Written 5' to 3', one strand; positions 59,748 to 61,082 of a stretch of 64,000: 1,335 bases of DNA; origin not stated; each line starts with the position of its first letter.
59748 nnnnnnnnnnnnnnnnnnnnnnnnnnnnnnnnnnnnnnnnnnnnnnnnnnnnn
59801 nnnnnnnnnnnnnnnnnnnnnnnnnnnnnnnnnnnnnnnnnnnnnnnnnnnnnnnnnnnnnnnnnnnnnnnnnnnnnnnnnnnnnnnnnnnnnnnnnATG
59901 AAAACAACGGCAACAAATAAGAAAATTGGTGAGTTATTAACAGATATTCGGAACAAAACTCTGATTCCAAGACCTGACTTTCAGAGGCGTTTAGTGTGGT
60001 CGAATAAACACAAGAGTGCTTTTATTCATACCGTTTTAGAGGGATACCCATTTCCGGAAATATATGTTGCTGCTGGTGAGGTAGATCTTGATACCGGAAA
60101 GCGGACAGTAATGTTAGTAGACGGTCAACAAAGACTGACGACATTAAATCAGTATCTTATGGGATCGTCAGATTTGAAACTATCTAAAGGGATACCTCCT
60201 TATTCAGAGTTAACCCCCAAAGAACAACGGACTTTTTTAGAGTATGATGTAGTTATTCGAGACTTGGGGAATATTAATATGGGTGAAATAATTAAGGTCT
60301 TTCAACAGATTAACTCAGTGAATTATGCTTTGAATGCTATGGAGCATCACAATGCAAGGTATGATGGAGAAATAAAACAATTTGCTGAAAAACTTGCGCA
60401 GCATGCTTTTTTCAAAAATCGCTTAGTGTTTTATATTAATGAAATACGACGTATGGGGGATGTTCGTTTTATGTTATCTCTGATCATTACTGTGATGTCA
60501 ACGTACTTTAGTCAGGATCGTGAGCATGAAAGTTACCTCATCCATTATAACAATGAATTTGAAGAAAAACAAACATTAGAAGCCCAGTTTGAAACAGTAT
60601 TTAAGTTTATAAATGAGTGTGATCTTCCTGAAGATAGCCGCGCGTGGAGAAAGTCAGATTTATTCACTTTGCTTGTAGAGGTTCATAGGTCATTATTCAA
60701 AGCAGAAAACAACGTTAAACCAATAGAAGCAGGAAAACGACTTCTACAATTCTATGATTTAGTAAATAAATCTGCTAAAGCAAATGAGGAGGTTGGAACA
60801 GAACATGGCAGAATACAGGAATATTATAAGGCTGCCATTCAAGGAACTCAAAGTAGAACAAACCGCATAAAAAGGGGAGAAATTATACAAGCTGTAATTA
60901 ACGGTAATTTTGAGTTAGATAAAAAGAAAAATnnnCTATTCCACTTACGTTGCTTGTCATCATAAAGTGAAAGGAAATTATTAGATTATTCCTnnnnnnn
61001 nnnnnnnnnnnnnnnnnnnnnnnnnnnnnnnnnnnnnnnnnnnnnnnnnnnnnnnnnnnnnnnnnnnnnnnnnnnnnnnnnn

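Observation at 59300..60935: AT-rich two-gene cassette pairing a minimal nucleotidyltransferase with a nuclease-less DUF262 protein: candidate novel conflict system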

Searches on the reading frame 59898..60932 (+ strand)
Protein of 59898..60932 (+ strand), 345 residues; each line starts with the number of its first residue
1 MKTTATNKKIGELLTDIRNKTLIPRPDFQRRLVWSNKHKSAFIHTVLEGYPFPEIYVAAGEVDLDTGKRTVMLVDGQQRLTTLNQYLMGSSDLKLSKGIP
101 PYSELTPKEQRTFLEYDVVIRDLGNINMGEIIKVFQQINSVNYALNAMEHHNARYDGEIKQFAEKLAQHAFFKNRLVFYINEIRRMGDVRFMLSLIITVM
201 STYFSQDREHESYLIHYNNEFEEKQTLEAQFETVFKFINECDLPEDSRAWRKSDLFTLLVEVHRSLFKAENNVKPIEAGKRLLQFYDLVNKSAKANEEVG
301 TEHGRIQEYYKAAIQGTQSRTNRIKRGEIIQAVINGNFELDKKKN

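Call 4: search_protein_families(library=pfam, proteins=[window:59898-60932:+], max_evalue=1)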
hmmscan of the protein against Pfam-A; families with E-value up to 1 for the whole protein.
window:59898-60932:+ (345 aa): 2 families
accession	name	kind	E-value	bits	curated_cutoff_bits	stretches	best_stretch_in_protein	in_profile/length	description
PF03235.19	GmrSD_N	-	2.5e-21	77.1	33.2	1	10-154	1-197/199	GmrSD restriction endonuclease, N-terminal domain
PF14072.11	DndB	-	0.00096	18.7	29.1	1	206-299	151-247/338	DNA-sulfur modification-associated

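Call 5: search_protein_families(library=padloc, proteins=[window:59898-60932:+], max_evalue=1)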
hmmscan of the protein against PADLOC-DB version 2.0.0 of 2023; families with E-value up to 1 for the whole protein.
window:59898-60932:+ (345 aa): 9 families
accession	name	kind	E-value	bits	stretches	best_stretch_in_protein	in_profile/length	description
PDLC03877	NsnA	-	2e-30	104.3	1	4-335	47-380/385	-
PDLC04027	PD-T4-2_A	-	1.2e-13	48.8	1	18-97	48-121/363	-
PDLC03418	REase_II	-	4.9e-12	43.7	1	24-160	34-163/372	Type II restriction enzyme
PDLC04151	HEC-05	-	8.1e-09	32.7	2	62-96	105-139/600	-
PDLC04155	HEC-06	-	0.00012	18.8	1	6-83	8-83/562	-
PDLC04154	HEC-06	-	0.00014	18.7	1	5-84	9-86/569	-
PDLC02687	Orf5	-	0.00018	18.4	1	6-84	4-80/543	Orf5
PDLC02695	Orf5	-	0.0006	16.3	1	1-84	1-92/601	Orf5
PDLC02786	SspE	-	0.0068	12.8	1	55-252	70-277/766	SspE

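Call 6: search_protein_families(library=ncbifam, proteins=[window:59898-60932:+], max_evalue=1)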
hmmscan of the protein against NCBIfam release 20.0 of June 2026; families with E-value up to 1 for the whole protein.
window:59898-60932:+ (345 aa): 2 families
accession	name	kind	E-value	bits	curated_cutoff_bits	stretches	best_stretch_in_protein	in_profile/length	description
NF005515.0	PRK07132.1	equivalog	0.0048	16.4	204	1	130-240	168-274/301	DNA polymerase III subunit delta'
TIGR03187.1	DGQHR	domain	0.0062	16.3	58.85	1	58-239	86-238/276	DGQHR domain-containing protein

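Call 8: find_homologous_proteins(query=window:59898-60932:+)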
Query window:59898-60932:+ (345 aa): 2382 proteins with E <= 0.001 among 3656 candidates; the best 120 are listed.
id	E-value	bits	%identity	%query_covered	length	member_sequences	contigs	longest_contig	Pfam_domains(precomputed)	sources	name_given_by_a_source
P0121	1.2e-208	710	91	100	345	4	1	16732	PF03235.20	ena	-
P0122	7.3e-204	694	89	100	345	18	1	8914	PF03235.20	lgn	-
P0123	7.8e-203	691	88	100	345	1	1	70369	PF03235.20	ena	-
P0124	6.2e-199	678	88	100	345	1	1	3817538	PF03235.20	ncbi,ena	-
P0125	3.8e-196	669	86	100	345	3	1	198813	PF03235.20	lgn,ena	-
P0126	2.1e-193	660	84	100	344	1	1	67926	PF03235.20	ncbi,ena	-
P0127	2.3e-193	660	86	99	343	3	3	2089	PF03235.20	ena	-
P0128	7.5e-193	658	84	100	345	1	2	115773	PF03235.20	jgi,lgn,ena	-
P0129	3.2e-184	630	82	98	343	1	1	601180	PF03235.20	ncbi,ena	-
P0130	8.5e-182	622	79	100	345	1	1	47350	PF03235.20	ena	-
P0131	4.3e-181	619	79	99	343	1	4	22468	PF03235.20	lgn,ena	-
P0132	4.2e-180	616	80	99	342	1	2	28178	PF03235.20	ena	-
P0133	9.8e-179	612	80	99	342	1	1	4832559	PF03235.20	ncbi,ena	-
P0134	6.4e-174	596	77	99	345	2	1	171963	PF03235.20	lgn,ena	-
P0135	1.1e-169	582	76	100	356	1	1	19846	PF03235.20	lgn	-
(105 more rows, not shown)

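Call 9: search_protein_families(library=phrogs, proteins=[window:59898-60932:+], max_evalue=1)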
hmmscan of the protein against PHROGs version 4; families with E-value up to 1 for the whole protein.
window:59898-60932:+ (345 aa): 3 families
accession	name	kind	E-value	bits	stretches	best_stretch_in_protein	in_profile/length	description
phrog_2598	-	unknown function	1.6e-34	120.5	1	2-332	26-347/352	-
phrog_1583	-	unknown function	1.6e-23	84.1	1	2-154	15-174/417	-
phrog_26759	-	unknown function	4.2e-05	23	1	27-86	28-83/593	-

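Call 54: search_solved_structures(query=window:59898-60932:+, max_evalue=1, show_alignments=1)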
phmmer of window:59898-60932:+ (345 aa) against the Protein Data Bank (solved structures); distinct sequences matched with E-value up to 1: 0.

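Call 61: find_related_loci(query=window:59898-60932:+, collection=genome_contigs, flank=4000)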
Query window:59898-60932:+ (345 aa) in genome_contigs; peptide patterns used: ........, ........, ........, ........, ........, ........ (x = any residue, [..] = any of these).
54 stretches matched a pattern; 11 encode a relative of the query (tblastn E <= 1e-3); 10 distinct loci.
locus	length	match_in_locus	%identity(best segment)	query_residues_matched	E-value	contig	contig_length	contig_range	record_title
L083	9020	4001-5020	80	1-340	0e+0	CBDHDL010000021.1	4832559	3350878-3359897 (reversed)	MAG: Candidatus Poribacteria bacterium isolate 20da9595-a677-4a4b-9313-254fbc54331e genome assembly, contig: contig_21,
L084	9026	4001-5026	80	1-342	0e+0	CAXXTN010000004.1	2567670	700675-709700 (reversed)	MAG: Candidatus Poribacteria bacterium isolate 64752d50-abd0-46dd-90db-3fd08d7746be genome assembly, contig: contig_4, w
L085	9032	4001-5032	64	1-344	4e-152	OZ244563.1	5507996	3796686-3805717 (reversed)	MAG: Candidatus Poribacteria bacterium isolate ff81fa92-488d-40f9-821d-30cdc2806971 genome assembly, chromosome: 1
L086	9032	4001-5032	63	1-344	7e-151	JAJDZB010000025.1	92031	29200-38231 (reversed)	MAG: Candidatus Poribacteria bacterium isolate jk18x34bins.64 k141_367096, whole genome shotgun sequence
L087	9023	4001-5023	74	1-341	9e-175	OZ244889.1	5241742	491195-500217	MAG: Candidatus Poribacteria bacterium isolate e98e4a03-ae45-434a-8c9f-424be2589405 genome assembly, chromosome: 1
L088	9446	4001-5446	82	1-339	0e+0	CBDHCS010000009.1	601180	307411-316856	MAG: Candidatus Poribacteria bacterium isolate 2ff7ea9c-4ed9-48aa-ac60-1c2c21251b56 genome assembly, contig: contig_9, w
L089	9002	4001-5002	46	1-338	2e-99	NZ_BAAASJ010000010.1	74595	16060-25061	Streptomyces vastus strain JCM 4524 sequence010, whole genome shotgun sequence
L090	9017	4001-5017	45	1-343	3e-97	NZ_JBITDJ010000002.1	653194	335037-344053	Streptomyces sp. NPDC051569 NPDC051569_35_H12.ctg-0002, whole genome shotgun sequence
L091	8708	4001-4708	41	106-336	5e-51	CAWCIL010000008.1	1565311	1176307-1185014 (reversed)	MAG: uncultured Alphaproteobacteria bacterium isolate MFD04463.bin.1.228 genome assembly, contig: contig_31331, whole ge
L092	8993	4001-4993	46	1-336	1e-99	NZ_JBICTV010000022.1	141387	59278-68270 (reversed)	Dactylosporangium sp. NPDC048998 NPDC048998_81_H7.ctg-0022, whole genome shotgun sequence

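Call 65: find_related_loci(query=A5, collection=genome_contigs, flank=3000)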
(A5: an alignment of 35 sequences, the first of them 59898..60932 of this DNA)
Query A5 (345 aa) in genome_contigs; peptide patterns used: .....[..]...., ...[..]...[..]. (x = any residue, [..] = any of these).
127 stretches matched a pattern; 124 encode a relative of the query (tblastn E <= 1e-3); the best 80 are kept; 80 distinct loci.
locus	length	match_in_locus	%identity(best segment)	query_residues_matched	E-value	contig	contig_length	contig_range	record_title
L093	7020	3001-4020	80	1-340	0e+0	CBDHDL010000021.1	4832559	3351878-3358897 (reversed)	MAG: Candidatus Poribacteria bacterium isolate 20da9595-a677-4a4b-9313-254fbc54331e genome assembly, contig: contig_21,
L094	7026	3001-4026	80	1-342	0e+0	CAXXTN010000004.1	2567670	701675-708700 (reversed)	MAG: Candidatus Poribacteria bacterium isolate 64752d50-abd0-46dd-90db-3fd08d7746be genome assembly, contig: contig_4, w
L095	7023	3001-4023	67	1-341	1e-159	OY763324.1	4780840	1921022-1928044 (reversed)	MAG: Candidatus Poribacteria bacterium isolate 3d2a48e4-3859-4b6e-83ef-b4ffa18775ef genome assembly, chromosome: 1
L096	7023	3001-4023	67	1-341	2e-158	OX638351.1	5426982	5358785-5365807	MAG: uncultured Poribacteria bacterium isolate d4690918-7cf6-4b6d-bcb0-07eb3c50a363 genome assembly, chromosome: 1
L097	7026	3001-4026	66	1-342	4e-155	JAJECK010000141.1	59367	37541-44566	MAG: Candidatus Poribacteria bacterium isolate jk18xAbins.19 k141_959728, whole genome shotgun sequence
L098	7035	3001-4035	66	1-345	7e-154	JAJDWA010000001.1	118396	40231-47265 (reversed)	MAG: Candidatus Poribacteria bacterium isolate jk18x22bins.76 k141_218725, whole genome shotgun sequence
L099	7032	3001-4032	64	1-344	2e-151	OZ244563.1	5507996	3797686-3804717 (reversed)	MAG: Candidatus Poribacteria bacterium isolate ff81fa92-488d-40f9-821d-30cdc2806971 genome assembly, chromosome: 1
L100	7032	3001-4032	63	1-344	2e-150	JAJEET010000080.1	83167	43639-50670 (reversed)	MAG: Candidatus Poribacteria bacterium isolate p16x34bins.5 k141_589918, whole genome shotgun sequence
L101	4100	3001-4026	65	1-342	1e-151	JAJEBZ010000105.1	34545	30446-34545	MAG: Candidatus Poribacteria bacterium isolate jk18x9bins.65 k141_107594, whole genome shotgun sequence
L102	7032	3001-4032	63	1-344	4e-150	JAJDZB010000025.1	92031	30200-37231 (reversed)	MAG: Candidatus Poribacteria bacterium isolate jk18x34bins.64 k141_367096, whole genome shotgun sequence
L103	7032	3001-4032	63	1-344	8e-147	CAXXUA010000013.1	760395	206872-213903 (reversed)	MAG: Candidatus Poribacteria bacterium isolate 64057701-0cd0-4337-b80b-d127c366c46f genome assembly, contig: contig_13,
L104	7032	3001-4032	62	1-344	2e-146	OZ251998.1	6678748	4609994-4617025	MAG: Candidatus Poribacteria bacterium isolate 8f110123-501e-42ad-9d55-583bbc997c7d genome assembly, chromosome: 1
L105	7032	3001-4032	64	1-342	2e-145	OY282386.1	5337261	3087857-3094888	MAG: Candidatus Poribacteria bacterium genome assembly, chromosome: 1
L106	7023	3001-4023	65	1-341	2e-144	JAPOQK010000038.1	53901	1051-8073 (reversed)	MAG: Candidatus Poribacteria bacterium isolate APA_bin_83 c_000000418823, whole genome shotgun sequence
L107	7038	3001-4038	61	1-345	3e-138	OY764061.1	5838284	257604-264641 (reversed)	MAG: Candidatus Poribacteria bacterium isolate 89293177-375a-4259-af6b-6508537173d0 genome assembly, chromosome: 1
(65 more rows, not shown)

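Call 83: predict_structure(alignment_id=A5)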
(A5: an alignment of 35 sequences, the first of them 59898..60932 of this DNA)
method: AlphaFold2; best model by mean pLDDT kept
length: 345 residues; sequences in the alignment: 35
mean_pLDDT: 79.3   pTM: 0.57
mean pLDDT of the five models: 79.3, 73.1, 65.2, 64.7, 63.9
residues with pLDDT >= 90: 101; 70-90: 166; 50-70: 42; < 50: 36
segments of 3 or more residues with pLDDT < 50: 138-154, 180-186, 295-300, 342-345
pLDDT, mean of each block of 10 residues (from residue 1): 73 92 74 74 83 79 80 85 93 87 96 91 76 58 40 60 86 70 53 88 73 73 91 96 91 91 92 92 92 58 77 78 90 86 41
secondary structure, 60 per line:
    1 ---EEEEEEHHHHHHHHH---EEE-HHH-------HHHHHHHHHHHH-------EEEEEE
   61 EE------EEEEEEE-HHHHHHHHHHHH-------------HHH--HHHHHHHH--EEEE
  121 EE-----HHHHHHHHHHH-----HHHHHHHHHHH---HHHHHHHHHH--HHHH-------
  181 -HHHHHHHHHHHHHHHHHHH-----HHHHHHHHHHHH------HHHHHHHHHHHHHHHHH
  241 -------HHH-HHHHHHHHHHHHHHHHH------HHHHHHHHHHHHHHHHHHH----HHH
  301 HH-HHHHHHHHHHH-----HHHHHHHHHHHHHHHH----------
elements in order: E4-9 H10-18 E22-24 H36-47 E55-62 E69-75 H77-88 H107-114 E117-122 H128-138 H144-154 H158-167 H170-173 H182-200 H206-217 H224-240 H252-268 H275-293 H298-302 H304-314 H320-335

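Call 87: fold_search(model_id=the predicted structure, library=pdb)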
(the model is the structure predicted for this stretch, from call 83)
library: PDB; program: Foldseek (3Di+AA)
matches with E <= 10: 61; with E <= 0.001: 0
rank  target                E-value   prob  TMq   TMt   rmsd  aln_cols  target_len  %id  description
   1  7p9k_A                1.4e-03  0.99  0.28  0.18  20.9       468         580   10  BrxU, GmrSD-family Type IV restriction enzyme (released 2021-12-08)
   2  7p9m_A                3.1e-03  0.99  0.28  0.19  20.3       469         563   12  BrxU, GmrSD-family Type IV restriction enzyme (released 2021-12-08)
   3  7p9m_B                6.1e-03  0.97  0.27  0.18  19.7       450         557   10  BrxU, GmrSD-family Type IV restriction enzyme (released 2021-12-08)
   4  7ol9_B                1.7e-02  0.99  0.27  0.41  13.9       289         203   13  Crystal structure of C-terminally truncated Bacillus subtilis nucleoid occlusion protein (Noc) complexed to the Noc-bi (released 2022-03-09)
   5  7nfu_A                6.2e-02  0.87  0.22  0.32  13.5       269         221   13  Crystal structure of C-terminally truncated Geobacillus thermoleovorans nucleoid occlusion protein Noc (released 2021-02-17)
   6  7bnr_A                7.1e-02  0.92  0.26  0.41  11.5       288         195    9  Crystal structure of a ParB Q52A mutant from Myxococcus xanthus bound to CTPyS (released 2021-09-08)
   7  7bnr_B                1.8e-01  0.69  0.25  0.40  12.2       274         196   12  Crystal structure of a ParB Q52A mutant from Myxococcus xanthus bound to CTPyS (released 2021-09-08)
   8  1xw3                  5.4e-01  0.80  0.18  0.46   4.3       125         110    9  Crystal Structure of Human Sulfiredoxin (Srx) (released 2005-05-24)
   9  9k82_A                5.7e-01  0.15  0.13  0.17  13.5       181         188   12  Cryo-EM structure of designed zinc-induced filament Fiber-n5-Zn1-HEHE-917 (released 2025-10-29)
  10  6ryk_B                9.6e-01  0.72  0.23  0.53   8.5       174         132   11  Crystal structure of the ParB-like protein PadC (released 2020-01-22)
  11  7tmq_E                1.3e+00  0.04  0.12  0.08  19.1       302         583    9  V1 complex lacking subunit C from Saccharomyces cerevisiae, State 3 (released 2022-04-06)
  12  1yzs_MODEL_1_A        1.5e+00  0.63  0.19  0.46   4.1       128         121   10  Solution structure of human sulfiredoxin (srx) (released 2005-03-22)
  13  6ryk_A                1.7e+00  0.82  0.22  0.52   4.6       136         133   10  Crystal structure of the ParB-like protein PadC (released 2020-01-22)
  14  2rii_Y                1.7e+00  0.38  0.15  0.44   3.9        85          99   14  Crystal Structure of Human Peroxiredoxin I in complex with Sulfiredoxin (released 2008-01-08)
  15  6xe6                  1.8e+00  0.06  0.15  0.09  16.2       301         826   11  Structure of Human Dispatched-1 (DISP1) (released 2020-07-08)
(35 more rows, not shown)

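Call 107: search_protein_families(library=pfam, proteins=[L097:172-1167:-, L097:1407-2258:+, L097:2218-2832:+], max_evalue=1)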
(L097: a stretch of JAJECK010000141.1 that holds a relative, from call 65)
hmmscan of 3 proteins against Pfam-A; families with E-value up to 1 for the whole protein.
L097:172-1167:- (331 aa): 1 family
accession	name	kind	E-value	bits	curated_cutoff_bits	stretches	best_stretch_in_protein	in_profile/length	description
PF18144.7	SMODS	-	7.3e-48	163.3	26.5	1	6-162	4-164/164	Second Messenger Oligonucleotide or Dinucleotide Synthetase domain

L097:1407-2258:+ (283 aa): 4 families
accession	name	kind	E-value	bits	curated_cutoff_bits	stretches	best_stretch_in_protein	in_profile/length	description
PF01555.25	N6_N4_Mtase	-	2.3e-48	165.5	26.7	1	42-259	1-221/221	DNA methylase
PF01170.24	UPF0020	-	2.6e-05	24.5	22.3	2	220-259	29-68/197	RMKL-like, methyltransferase domain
PF02384.22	N6_Mtase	-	0.0018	18.1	20.4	1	23-89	106-178/311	N-6 DNA Methylase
PF03602.21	Cons_hypoth95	-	0.23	11.5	24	0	21-64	91-136/182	Conserved hypothetical protein 95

L097:2218-2832:+ (204 aa): 5 families
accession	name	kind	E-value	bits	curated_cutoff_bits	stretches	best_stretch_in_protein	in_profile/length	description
PF01844.29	HNH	-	1.2e-09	38.5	21.4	1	104-149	1-46/47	HNH endonuclease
PF14279.12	HNH_5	-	2.7e-07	30.8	27.5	1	104-158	1-54/56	HNH endonuclease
PF02945.21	Endonuclease_7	-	0.0095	16.3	23.6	1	85-121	7-44/82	Recombination endonuclease VII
PF13338.12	AbiEi_4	-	0.03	14.9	25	1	45-73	22-46/49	Transcriptional regulator, AbiEi antitoxin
PF12550.13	GCR1_C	-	0.26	12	23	0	5-24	3-25/80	Transcriptional activator of glycolytic enzymes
